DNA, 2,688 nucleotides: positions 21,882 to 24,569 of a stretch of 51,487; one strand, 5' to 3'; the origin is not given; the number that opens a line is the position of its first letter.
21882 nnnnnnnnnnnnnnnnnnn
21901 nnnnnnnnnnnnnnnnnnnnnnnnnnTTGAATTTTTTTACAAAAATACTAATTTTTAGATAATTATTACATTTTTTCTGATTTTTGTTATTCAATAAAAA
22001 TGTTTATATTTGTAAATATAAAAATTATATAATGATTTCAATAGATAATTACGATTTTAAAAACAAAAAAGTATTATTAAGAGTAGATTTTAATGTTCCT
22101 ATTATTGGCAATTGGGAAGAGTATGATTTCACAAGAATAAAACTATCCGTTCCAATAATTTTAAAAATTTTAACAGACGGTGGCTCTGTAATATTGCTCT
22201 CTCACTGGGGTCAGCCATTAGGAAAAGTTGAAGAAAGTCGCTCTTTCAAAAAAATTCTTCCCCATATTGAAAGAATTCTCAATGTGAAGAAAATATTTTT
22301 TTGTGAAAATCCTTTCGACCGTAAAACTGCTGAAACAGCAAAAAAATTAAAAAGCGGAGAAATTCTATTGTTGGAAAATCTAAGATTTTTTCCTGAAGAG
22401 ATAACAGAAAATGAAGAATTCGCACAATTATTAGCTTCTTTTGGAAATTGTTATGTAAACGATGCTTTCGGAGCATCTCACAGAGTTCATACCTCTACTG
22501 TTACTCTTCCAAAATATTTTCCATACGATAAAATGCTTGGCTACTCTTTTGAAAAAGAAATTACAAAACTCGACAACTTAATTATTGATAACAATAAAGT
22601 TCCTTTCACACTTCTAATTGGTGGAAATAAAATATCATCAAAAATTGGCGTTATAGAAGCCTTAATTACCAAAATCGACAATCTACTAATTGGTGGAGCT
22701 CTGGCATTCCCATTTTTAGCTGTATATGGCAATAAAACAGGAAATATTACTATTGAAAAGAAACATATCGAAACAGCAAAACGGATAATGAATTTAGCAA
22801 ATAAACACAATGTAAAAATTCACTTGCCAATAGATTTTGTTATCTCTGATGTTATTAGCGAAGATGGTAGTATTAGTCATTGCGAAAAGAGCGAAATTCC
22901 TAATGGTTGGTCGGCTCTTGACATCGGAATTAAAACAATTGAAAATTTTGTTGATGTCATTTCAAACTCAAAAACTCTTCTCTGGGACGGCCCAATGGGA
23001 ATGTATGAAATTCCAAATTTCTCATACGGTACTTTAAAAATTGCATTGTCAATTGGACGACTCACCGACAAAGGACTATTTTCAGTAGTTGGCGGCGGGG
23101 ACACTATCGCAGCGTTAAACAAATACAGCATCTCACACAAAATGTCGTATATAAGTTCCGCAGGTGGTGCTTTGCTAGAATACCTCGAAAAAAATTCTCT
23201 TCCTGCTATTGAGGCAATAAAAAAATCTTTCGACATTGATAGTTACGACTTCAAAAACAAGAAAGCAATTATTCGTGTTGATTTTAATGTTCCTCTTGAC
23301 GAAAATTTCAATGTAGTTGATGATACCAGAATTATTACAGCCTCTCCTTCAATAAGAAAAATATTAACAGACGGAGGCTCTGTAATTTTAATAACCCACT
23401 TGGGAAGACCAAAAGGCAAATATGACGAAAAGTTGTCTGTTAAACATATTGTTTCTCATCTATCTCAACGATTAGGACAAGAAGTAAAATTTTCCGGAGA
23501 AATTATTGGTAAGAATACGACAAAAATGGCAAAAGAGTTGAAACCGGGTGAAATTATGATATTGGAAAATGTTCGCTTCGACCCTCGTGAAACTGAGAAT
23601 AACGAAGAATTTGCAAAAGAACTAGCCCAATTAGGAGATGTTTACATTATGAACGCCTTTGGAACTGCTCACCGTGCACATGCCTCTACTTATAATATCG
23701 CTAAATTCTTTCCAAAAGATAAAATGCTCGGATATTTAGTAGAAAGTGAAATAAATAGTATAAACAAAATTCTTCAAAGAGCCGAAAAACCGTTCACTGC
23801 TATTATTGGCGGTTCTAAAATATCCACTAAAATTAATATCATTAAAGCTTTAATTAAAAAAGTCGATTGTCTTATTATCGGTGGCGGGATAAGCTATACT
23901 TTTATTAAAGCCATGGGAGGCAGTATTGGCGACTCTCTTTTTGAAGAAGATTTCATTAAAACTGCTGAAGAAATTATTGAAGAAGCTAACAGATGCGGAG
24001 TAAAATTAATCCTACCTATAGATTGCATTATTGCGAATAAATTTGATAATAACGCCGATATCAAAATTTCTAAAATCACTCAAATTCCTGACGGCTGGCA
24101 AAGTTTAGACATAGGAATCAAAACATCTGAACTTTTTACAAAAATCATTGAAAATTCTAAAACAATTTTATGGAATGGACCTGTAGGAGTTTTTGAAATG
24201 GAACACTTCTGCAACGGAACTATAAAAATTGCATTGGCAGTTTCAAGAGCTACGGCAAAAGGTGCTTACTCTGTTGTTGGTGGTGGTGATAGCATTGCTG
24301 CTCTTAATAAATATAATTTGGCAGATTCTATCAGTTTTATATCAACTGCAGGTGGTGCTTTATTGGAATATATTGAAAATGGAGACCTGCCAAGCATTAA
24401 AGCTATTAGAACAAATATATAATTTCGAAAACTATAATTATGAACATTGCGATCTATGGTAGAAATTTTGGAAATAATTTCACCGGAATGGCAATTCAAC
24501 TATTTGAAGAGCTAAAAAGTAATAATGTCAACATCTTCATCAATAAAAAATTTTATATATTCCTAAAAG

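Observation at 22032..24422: Head-to-tail PGK-PGK fusion with a degenerate 3-phosphoglycerate site in the N-terminal copy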

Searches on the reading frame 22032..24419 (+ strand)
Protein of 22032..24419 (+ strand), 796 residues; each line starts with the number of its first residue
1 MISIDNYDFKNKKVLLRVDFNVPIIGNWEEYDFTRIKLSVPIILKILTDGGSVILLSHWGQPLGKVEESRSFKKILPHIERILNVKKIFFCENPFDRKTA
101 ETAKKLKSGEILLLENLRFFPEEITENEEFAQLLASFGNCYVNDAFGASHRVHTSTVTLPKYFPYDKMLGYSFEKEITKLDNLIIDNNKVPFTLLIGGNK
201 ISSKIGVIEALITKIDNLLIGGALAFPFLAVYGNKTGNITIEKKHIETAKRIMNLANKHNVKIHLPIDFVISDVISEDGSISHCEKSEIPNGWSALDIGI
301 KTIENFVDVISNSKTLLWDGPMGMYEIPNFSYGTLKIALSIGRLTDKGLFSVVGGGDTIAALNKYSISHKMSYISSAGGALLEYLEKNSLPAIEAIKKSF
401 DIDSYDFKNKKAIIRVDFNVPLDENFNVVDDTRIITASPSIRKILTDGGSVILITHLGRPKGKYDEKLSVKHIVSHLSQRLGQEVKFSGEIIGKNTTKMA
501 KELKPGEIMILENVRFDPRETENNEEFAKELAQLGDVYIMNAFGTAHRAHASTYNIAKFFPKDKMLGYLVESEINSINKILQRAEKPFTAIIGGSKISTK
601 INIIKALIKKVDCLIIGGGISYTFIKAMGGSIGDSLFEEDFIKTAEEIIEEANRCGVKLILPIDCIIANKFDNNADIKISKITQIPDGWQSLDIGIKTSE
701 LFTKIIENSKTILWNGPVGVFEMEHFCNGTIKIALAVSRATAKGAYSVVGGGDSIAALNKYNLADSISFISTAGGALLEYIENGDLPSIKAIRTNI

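Call 4: search_protein_families(library=pfam, proteins=[window:22032-24419:+])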
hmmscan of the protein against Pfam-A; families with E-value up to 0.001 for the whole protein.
window:22032-24419:+ (796 aa): 1 family
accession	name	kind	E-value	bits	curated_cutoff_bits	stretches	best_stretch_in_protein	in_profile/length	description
PF00162.24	PGK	-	8.7e-265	877.9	27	2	402-782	1-377/379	Phosphoglycerate kinase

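Call 6: find_homologous_proteins(query=window:22032-24419:+)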
Query window:22032-24419:+ (796 aa): 2532 proteins with E <= 0.001 among 8000 candidates; the best 120 are listed.
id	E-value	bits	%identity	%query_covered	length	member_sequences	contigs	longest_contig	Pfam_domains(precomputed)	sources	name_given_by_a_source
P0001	0.0e+0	1766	100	100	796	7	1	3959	PF00162.25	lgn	-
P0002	0.0e+0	1515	84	100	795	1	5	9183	PF00162.25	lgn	-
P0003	0.0e+0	1298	57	100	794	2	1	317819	PF00162.25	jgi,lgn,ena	-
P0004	0.0e+0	1280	57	100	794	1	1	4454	PF06962.19,PF00162.25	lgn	-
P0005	0.0e+0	1275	57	100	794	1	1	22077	PF06962.19,PF00162.25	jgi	-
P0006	0.0e+0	1274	56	100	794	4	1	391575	PF06962.19,PF00162.25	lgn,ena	-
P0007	0.0e+0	1266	56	100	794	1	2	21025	PF06962.19,PF00162.25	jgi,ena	-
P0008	0.0e+0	1264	56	100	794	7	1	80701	PF06962.19,PF00162.25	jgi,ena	-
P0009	0.0e+0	1264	58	100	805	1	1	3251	PF06962.19,PF00162.25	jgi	-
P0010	0.0e+0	1262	56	100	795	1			PF06962.19,PF00162.25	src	-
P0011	0.0e+0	1262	57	100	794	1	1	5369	PF00162.25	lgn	-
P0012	0.0e+0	1260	57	100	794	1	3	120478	PF06962.19,PF00162.25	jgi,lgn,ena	-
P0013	0.0e+0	1258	56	100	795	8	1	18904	PF06962.19,PF00162.25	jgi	jgi:phosphoglycerate kinase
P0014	0.0e+0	1258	71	100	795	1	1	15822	PF00162.25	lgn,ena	-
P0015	0.0e+0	1257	57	100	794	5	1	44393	PF06962.19,PF00162.25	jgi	jgi:phosphoglycerate kinase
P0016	0.0e+0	1243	58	100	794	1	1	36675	PF06962.19,PF00162.25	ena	-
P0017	0.0e+0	1243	55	100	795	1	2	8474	PF00162.25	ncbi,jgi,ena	-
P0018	0.0e+0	1240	56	100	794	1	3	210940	PF06962.19,PF00162.25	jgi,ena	-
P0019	0.0e+0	1240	68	100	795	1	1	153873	PF00162.25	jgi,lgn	jgi:phosphoglycerate kinase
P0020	0.0e+0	1239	57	100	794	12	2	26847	PF00162.25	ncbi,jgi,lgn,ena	-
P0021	0.0e+0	1235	55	100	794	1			PF06962.19,PF00162.25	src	-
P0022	0.0e+0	1231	58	100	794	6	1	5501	PF06962.19,PF00162.25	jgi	-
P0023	0.0e+0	1230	56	100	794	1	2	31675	PF00162.25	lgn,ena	-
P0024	0.0e+0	1219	57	100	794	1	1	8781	PF00162.25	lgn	-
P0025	0.0e+0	1218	57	100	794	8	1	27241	PF06962.19,PF00162.25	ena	-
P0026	0.0e+0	1217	56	100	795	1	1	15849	PF06962.19,PF00162.25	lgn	-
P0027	0.0e+0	1216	57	100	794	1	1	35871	PF06962.19,PF00162.25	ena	-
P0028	0.0e+0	1215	58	100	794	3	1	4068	PF06962.19,PF00162.25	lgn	-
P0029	0.0e+0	1214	58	100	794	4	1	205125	PF00162.25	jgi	jgi:phosphoglycerate kinase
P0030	0.0e+0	1213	58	99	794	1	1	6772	PF00162.25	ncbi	-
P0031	0.0e+0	1211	57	100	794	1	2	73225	PF06962.19,PF00162.25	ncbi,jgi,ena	-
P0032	0.0e+0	1211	57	100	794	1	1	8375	PF06962.19,PF00162.25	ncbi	-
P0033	0.0e+0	1206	57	100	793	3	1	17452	PF06962.19,PF00162.25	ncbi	-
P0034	0.0e+0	1205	56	100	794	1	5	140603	PF06962.19,PF00162.25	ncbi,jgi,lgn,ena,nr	ncbi:MAG TPA: phosphoglycerate kinase [Bacteroidales bacterium]|nr:phosphoglycerate kinase [Bacteroi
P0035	0.0e+0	1205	67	100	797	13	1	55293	PF00162.25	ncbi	-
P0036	0.0e+0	1204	58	100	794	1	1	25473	PF06962.19,PF00162.25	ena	-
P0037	0.0e+0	1203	56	100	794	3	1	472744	PF06962.19,PF00162.25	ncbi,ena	-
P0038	0.0e+0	1201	57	100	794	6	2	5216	PF00162.25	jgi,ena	-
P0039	0.0e+0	1201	58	100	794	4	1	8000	PF06962.19,PF00162.25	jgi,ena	-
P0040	0.0e+0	1199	66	100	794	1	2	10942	PF00162.25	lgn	-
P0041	0.0e+0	1197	56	100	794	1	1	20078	PF06962.19,PF00162.25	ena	-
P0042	0.0e+0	1193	65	100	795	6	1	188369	PF00162.25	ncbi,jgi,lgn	-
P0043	0.0e+0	1192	56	99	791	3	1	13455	PF06962.19,PF00162.25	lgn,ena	-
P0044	0.0e+0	1192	58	100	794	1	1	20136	PF06962.19,PF00162.25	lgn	-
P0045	0.0e+0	1192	57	100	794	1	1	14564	PF06962.19,PF00162.25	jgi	-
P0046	0.0e+0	1190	58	100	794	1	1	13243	PF00162.25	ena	-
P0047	0.0e+0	1189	55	100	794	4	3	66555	PF00162.25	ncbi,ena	-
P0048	0.0e+0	1188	66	100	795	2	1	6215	PF00162.25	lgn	-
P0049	0.0e+0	1187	59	100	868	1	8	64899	PF00162.25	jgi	jgi:phosphoglycerate kinase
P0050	0.0e+0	1187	58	100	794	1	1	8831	PF00162.25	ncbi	ncbi:MAG: phosphoglycerate kinase [Bacteroidota bacterium]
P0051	0.0e+0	1183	66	100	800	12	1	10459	PF00162.25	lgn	-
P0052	0.0e+0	1182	66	100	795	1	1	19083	PF00162.25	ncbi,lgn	-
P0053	0.0e+0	1182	55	100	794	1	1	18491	PF00162.25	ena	-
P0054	0.0e+0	1182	57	100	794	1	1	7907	PF06962.19,PF00162.25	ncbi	-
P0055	0.0e+0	1181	56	100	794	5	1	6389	PF00162.25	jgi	jgi:phosphoglycerate kinase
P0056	0.0e+0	1180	56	100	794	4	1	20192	PF06962.19,PF00162.25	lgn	-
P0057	0.0e+0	1179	58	100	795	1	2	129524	PF00162.25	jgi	-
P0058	0.0e+0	1177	58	100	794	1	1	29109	PF06962.19,PF00162.25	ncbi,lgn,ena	-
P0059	0.0e+0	1176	56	100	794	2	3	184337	PF00162.25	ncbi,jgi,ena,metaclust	metaclust:\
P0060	0.0e+0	1176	58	100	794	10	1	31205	PF00162.25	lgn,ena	-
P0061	0.0e+0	1176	59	99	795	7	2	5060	PF06962.19,PF00162.25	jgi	-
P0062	0.0e+0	1176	58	100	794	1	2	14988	PF00162.25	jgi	jgi:phosphoglycerate kinase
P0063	0.0e+0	1175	55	100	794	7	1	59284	PF06962.19,PF00162.25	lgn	-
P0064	0.0e+0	1175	58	100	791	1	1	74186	PF00162.25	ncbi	-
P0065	0.0e+0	1174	58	100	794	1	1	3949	PF06962.19,PF00162.25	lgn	-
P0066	0.0e+0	1174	59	100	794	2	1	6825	PF06962.19,PF00162.25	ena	-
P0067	0.0e+0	1173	65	100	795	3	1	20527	PF00162.25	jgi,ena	-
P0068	0.0e+0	1173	57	99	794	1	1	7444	PF00162.25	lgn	-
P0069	0.0e+0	1171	64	100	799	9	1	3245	PF00162.25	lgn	-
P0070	0.0e+0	1170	57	100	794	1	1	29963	PF06962.19,PF00162.25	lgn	-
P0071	0.0e+0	1170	65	100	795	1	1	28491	PF00162.25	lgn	-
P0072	0.0e+0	1169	66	100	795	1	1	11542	PF00162.25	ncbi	-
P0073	0.0e+0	1169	57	100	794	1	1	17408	PF00162.25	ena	-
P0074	0.0e+0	1167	53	99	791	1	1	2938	PF06962.19,PF00162.25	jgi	jgi:phosphoglycerate kinase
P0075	0.0e+0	1167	65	100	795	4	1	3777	PF00162.25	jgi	jgi:phosphoglycerate kinase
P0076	0.0e+0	1167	65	100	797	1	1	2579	PF00162.25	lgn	-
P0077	0.0e+0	1167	58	100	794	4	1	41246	PF06962.19,PF00162.25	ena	-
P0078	0.0e+0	1165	55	100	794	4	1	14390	PF06962.19,PF00162.25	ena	-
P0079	0.0e+0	1165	57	100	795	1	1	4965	PF06962.19,PF00162.25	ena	-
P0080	0.0e+0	1164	65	100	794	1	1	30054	PF00162.25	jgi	jgi:phosphoglycerate kinase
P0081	0.0e+0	1164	58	100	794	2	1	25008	PF00162.25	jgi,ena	-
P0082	0.0e+0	1164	64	100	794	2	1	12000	PF00162.25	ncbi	-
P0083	0.0e+0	1162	57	100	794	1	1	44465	PF06962.19,PF00162.25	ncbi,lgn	-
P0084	0.0e+0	1161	57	100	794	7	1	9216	PF06962.19,PF00162.25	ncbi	-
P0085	0.0e+0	1161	55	98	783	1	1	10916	PF06962.19,PF00162.25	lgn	-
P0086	0.0e+0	1161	57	100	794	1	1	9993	PF00162.25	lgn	-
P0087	0.0e+0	1160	57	100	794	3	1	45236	PF00162.25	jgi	jgi:phosphoglycerate kinase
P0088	0.0e+0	1159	57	100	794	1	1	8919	PF06962.19,PF00162.25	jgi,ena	-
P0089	0.0e+0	1159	58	100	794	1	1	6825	PF06962.19,PF00162.25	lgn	-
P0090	0.0e+0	1158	57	100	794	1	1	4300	PF06962.19,PF00162.25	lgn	-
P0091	0.0e+0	1157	57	100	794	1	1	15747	PF00162.25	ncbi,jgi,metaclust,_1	metaclust:\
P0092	0.0e+0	1157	57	100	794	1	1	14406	PF00162.25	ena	-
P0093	0.0e+0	1157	57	100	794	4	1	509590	PF00162.25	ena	-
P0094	0.0e+0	1157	59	100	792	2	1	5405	PF00162.25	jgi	jgi:phosphoglycerate kinase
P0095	0.0e+0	1156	64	100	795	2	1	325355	PF00162.25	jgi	-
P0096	0.0e+0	1156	63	100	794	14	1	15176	PF06962.19,PF00162.25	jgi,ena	-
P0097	0.0e+0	1154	58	100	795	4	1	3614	PF06962.19,PF00162.25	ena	-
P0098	0.0e+0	1153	57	100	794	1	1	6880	PF00162.25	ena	-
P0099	0.0e+0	1153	57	100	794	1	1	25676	PF00162.25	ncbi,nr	ncbi:MAG: hypothetical protein C0597_07400 [Marinilabiliales bacterium]|nr:MAG: hypothetical protein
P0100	0.0e+0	1153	64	100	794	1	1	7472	PF00162.25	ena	-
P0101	0.0e+0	1153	57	100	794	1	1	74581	PF00162.25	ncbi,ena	-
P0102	0.0e+0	1152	57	100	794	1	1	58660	PF00162.25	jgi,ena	-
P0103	0.0e+0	1152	64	100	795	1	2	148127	PF00162.25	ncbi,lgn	-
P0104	0.0e+0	1151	56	100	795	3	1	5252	PF06962.19,PF00162.25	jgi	jgi:phosphoglycerate kinase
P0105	0.0e+0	1151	63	100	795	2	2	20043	PF00162.25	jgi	jgi:phosphoglycerate kinase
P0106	0.0e+0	1147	58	100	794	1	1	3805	PF06962.19,PF00162.25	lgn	-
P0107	0.0e+0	1146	56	98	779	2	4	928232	PF06962.19,PF00162.25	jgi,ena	-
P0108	0.0e+0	1144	54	100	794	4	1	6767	PF00162.25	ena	-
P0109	0.0e+0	1142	57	100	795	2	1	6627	PF06962.19,PF00162.25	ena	-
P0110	0.0e+0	1141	63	100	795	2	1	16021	PF00162.25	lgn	-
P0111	0.0e+0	1139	55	100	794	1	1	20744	PF06962.19,PF00162.25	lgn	-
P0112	0.0e+0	1135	56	100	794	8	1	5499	PF06962.19,PF00162.25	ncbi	-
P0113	0.0e+0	1134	56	100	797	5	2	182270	PF00162.25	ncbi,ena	-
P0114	0.0e+0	1134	62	100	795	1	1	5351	PF00162.25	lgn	-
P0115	0.0e+0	1133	57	100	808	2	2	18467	PF06962.19,PF00162.25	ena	-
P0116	0.0e+0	1132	55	100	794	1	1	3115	PF06962.19,PF00162.25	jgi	-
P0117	0.0e+0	1132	56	100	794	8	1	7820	PF00162.25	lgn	-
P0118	0.0e+0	1131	56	100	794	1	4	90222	PF06962.19,PF00162.25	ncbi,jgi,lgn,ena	-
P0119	0.0e+0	1130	56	100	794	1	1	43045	PF06962.19,PF00162.25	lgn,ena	-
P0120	0.0e+0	1129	55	98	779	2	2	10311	PF06962.19,PF00162.25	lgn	-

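Call 20: find_related_loci(query=A1, collection=genome_contigs, flank=6000)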
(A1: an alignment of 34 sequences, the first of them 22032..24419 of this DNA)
Query A1 (796 aa) in genome_contigs; peptide patterns used: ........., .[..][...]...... (x = any residue, [..] = any of these).
531 stretches matched a pattern; 498 encode a relative of the query (tblastn E <= 1e-3); the best 80 are kept; 80 distinct loci.
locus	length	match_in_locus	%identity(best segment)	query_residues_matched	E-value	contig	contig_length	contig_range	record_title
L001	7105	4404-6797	72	1-796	0e+0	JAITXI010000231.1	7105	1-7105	MAG: Bacteroidales bacterium isolate Zx50_bin47 k119_2622566, whole genome shotgun sequence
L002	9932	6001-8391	67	1-796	0e+0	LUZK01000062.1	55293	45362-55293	MAG: Bacteroidales bacterium Bact_19 Bact_19_contig_4756, whole genome shotgun sequence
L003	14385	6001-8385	65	1-796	0e+0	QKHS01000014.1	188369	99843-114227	MAG: Bacteroidales bacterium isolate SZUA-560 scaffold_151, whole genome shotgun sequence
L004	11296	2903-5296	66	1-796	0e+0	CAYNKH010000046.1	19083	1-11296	MAG TPA_asm: uncultured Bacteroidales bacterium isolate binchicken_co59_69 genome assembly, contig: NODE_6184_length_190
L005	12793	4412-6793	65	1-796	0e+0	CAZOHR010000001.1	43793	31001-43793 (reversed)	MAG TPA_asm: uncultured Bacteroidales bacterium isolate SRP272421_co3_70 genome assembly, contig: NODE_1181_length_43793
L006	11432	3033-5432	65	1-796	0e+0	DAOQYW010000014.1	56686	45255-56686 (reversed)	MAG TPA_asm: Bacteroidales bacterium isolate AMR_MDS_1000 NODE_588_length_56686_cov_6.944642, whole genome shotgun seque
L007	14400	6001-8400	65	1-796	0e+0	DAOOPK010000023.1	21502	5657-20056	MAG TPA_asm: Bacteroidales bacterium isolate AMR_MDS_2599 NODE_2982_length_21502_cov_5.407563, whole genome shotgun sequ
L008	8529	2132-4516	65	1-796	0e+0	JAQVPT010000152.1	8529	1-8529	MAG: Bacteroidales bacterium isolate STF1_21 NODE_28292_length_8529_cov_3.144132_Sandtown_F1, whole genome shotgun seque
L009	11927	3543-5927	65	1-796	0e+0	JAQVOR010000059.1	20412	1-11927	MAG: Bacteroidales bacterium isolate STF1_185 NODE_6440_length_20412_cov_5.428001_Sandtown_F1, whole genome shotgun sequ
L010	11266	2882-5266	64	1-796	0e+0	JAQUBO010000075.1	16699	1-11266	MAG: Bacteroidales bacterium isolate STCSWMC_109 NODE_9033_length_16699_cov_4.295317_ST_CSWMC, whole genome shotgun sequ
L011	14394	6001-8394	64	3-796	0e+0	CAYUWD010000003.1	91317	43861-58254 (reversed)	MAG TPA_asm: uncultured Bacteroidales bacterium isolate binchicken_co42_463 genome assembly, contig: NODE_114_length_913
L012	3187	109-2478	63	1-791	0e+0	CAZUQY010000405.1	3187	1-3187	MAG TPA_asm: uncultured Bacteroidales bacterium isolate binchicken_co243_242 genome assembly, contig: NODE_32399_length_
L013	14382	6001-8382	63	1-796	0e+0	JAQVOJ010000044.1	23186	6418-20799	MAG: Bacteroidales bacterium isolate STF1_178 NODE_5159_length_23186_cov_12.971204_Sandtown_F1, whole genome shotgun seq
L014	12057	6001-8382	61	1-796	0e+0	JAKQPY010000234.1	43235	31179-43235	MAG: Bacteroidota bacterium isolate USMO_maxbin.127_sub k141_430159, whole genome shotgun sequence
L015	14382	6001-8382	61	1-796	0e+0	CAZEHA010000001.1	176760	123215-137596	MAG TPA_asm: uncultured Bacteroidales bacterium isolate SRP241326_co3_331 genome assembly, contig: NODE_107_length_17676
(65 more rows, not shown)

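Call 40: predict_structure(alignment_id=A1)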
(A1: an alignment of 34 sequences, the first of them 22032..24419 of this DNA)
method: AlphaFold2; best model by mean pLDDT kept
length: 796 residues; sequences in the alignment: 34
mean_pLDDT: 81.5   pTM: 0.65
mean pLDDT of the five models: 81.5, 78.6, 78.4, 75.8, 73.8
residues with pLDDT >= 90: 252; 70-90: 395; 50-70: 121; < 50: 28
segments of 3 or more residues with pLDDT < 50: 376-401
pLDDT, mean of each block of 10 residues (from residue 1): 76 92 68 79 88 92 83 90 87 91 93 94 89 94 77 81 84 71 64 87 76 90 89 84 86 90 93 84 89 89 90 86 82 83 73 71 61 49 37 30 73 88 79 73 88 89 88 91 91 91 94 92 89 91 72 83 75 67 81 81 82 91 91 87 89 92 92 84 92 90 91 85 77 82 76 67 61 63 70 60
secondary structure, 60 per line:
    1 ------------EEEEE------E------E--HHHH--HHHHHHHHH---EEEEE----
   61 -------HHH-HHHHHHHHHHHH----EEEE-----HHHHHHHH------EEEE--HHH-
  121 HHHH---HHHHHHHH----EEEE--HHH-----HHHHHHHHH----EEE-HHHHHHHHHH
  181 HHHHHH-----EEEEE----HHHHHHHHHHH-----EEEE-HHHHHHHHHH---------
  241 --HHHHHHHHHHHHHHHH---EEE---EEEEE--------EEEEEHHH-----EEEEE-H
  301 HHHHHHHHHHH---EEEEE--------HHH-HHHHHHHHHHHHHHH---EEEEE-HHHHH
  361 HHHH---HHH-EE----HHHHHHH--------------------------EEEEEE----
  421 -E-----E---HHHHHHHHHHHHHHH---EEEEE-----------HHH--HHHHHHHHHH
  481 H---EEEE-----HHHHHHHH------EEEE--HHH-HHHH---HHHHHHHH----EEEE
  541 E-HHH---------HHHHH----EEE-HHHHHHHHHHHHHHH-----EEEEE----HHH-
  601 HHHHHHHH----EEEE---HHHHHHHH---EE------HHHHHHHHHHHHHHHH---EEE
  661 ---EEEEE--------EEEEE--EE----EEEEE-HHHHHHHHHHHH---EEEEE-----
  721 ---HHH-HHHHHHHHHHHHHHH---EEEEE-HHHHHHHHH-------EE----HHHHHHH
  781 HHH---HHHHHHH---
elements in order (helices of 4 or more, strands of 3 or more residues): E13-17 H34-37 H40-48 E52-56 H72-83 E88-91 H97-104 E111-114 H121-124 H128-135 E140-143 H154-162 E167-169 H171-186 E192-196 H201-211 E217-220 H222-231 H243-258 E262-264 E268-272 E281-285 E294-298 H300-311 E315-319 H332-346 E350-354 H356-364 H378-384 E411-416 H432-446 E450-454 H471-481 E485-488 H494-501 E508-511 H518-521 H525-532 E537-541 H555-559 E564-566 H568-582 E588-592 H601-608 E613-616 H620-627 H639-654 E658-660 E664-668 E677-681 E690-694 H696-707 E711-715 H728-742 E746-750 H752-760 H774-783 H787-793
